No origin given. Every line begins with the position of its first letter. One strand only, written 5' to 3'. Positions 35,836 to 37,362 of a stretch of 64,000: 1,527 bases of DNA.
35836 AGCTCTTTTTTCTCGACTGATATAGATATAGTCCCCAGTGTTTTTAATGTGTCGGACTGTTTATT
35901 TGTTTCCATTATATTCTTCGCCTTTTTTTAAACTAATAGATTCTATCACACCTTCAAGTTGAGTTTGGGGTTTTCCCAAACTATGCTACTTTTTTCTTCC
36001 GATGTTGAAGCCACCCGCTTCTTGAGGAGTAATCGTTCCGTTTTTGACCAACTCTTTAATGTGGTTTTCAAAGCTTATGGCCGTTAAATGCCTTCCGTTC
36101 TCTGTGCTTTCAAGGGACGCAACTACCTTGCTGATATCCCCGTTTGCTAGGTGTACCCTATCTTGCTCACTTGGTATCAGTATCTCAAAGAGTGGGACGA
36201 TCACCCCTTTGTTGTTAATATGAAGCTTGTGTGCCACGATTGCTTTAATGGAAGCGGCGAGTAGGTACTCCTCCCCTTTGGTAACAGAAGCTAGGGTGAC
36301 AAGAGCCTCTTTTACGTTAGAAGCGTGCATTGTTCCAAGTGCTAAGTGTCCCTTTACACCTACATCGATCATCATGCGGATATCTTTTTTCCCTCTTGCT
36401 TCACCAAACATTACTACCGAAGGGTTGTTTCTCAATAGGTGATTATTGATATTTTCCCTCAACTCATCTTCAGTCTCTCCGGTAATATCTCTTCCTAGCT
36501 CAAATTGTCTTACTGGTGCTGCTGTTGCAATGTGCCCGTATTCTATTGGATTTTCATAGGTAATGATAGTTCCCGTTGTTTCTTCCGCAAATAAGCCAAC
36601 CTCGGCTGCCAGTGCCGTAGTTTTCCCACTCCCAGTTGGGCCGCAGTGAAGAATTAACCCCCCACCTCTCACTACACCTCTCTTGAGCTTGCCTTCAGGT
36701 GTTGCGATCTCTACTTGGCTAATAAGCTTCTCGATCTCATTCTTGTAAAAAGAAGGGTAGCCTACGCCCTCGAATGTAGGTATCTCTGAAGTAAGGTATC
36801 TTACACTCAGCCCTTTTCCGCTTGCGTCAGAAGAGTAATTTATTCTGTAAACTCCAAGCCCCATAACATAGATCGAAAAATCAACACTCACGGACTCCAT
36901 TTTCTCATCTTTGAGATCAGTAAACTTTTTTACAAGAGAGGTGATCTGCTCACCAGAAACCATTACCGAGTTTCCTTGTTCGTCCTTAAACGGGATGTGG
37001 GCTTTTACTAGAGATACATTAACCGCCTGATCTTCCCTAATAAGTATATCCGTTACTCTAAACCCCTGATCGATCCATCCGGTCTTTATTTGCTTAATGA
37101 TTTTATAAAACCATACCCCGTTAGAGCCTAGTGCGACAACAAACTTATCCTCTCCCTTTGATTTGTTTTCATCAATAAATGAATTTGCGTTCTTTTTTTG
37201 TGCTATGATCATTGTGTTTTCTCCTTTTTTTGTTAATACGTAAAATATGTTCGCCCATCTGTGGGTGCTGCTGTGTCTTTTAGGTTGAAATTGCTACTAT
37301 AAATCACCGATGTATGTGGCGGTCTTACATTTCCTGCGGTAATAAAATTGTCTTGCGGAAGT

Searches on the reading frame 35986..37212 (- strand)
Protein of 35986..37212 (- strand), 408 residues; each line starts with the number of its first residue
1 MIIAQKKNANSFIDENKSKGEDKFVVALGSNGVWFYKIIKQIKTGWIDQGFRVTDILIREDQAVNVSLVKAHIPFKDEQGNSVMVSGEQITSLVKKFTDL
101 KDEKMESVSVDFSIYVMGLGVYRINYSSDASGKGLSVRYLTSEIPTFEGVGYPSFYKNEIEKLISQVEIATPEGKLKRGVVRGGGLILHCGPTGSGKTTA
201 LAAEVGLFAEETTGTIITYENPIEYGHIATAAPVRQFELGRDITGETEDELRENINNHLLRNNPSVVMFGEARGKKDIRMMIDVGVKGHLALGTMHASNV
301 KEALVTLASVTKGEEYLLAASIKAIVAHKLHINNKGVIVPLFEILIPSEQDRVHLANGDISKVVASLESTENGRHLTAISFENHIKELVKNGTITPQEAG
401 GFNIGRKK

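Call 6: search_protein_families(library=pfam, proteins=[window:35986-37212:-], max_evalue=0.01)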
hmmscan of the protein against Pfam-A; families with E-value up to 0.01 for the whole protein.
window:35986-37212:- (408 aa): 3 families
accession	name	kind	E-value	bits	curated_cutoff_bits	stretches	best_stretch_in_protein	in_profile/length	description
PF00437.27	T2SSE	-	6.4e-24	84.7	24.9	1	174-330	132-277/370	Type II/IV secretion system protein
PF13401.12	AAA_22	-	0.0038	18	27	1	183-272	4-93/130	AAA domain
PF13481.12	AAA_25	-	0.0097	16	27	0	175-202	24-51/195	AAA domain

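Call 9: search_protein_families(library=ncbifam, proteins=[window:35986-37212:-], max_evalue=0.1)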
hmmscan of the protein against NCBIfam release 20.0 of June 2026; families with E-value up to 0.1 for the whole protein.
window:35986-37212:- (408 aa): 19 families
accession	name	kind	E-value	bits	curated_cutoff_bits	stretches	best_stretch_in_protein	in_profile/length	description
TIGR01420.1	pilT_fam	subfamily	1.6e-37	129.6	319.1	1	85-399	41-334/343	PilT/PilU family type 4a pilus ATPase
TIGR02533.1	type_II_gspE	equivalog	1.7e-20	73.1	630.25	1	175-330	234-378/486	type II secretion system ATPase GspE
NF041000.1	ATPase_ComGA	equivalog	1.6e-19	70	300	1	175-330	119-264/267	competence type IV pilus ATPase ComGA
TIGR02525.1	plasmid_TraJ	equivalog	3.6e-19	69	368.3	1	164-308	129-270/372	plasmid transfer ATPase TraJ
NF007755.0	PRK10436.1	equivalog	1.8e-16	59.9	617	1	176-330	211-354/465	type II secretion system protein GspE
NF053534.1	T4PilAsmATPsTfpB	equivalog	4.1e-16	58.5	850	1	183-330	335-471/584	type IV pilus assembly ATPase TfpB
TIGR02524.1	dot_icm_DotB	equivalog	7.6e-16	58.2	463.3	1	184-367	134-321/358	Dot/Icm type IV secretion system ATPase DotB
TIGR02538.1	type_IV_pilB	equivalog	1.8e-15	56.6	675.65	1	175-330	307-451/564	type IV-A pilus assembly ATPase PilB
NF053672.1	bindosome_BasE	exception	9.9e-07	27.8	1000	1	189-317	275-397/512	bindosome assembly system ATPase subunit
TIGR03819.1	heli_sec_ATPase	hypoth_equivalog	1.3e-06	27.9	373.15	1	158-331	152-324/340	TadA family conjugal transfer-associated ATPase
NF058587.1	archaellum_moto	equivalog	2.7e-06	26.4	550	1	187-304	278-390/527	archaellum flagellar ATPase motor FlaI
TIGR02788.1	VirB11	equivalog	3.7e-06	26.2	249.95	1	176-327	137-285/308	P-type DNA transfer ATPase VirB11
NF010425.0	PRK13851.1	equivalog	3.8e-05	22.7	461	1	178-315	156-288/344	type IV secretion system protein VirB11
NF010335.0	PRK13764.1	equivalog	6.3e-05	21.7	340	1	187-307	266-374/613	ATPase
NF010469.0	PRK13894.1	subfamily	0.00037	19.9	508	1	180-331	145-287/320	conjugal transfer ATPase TrbB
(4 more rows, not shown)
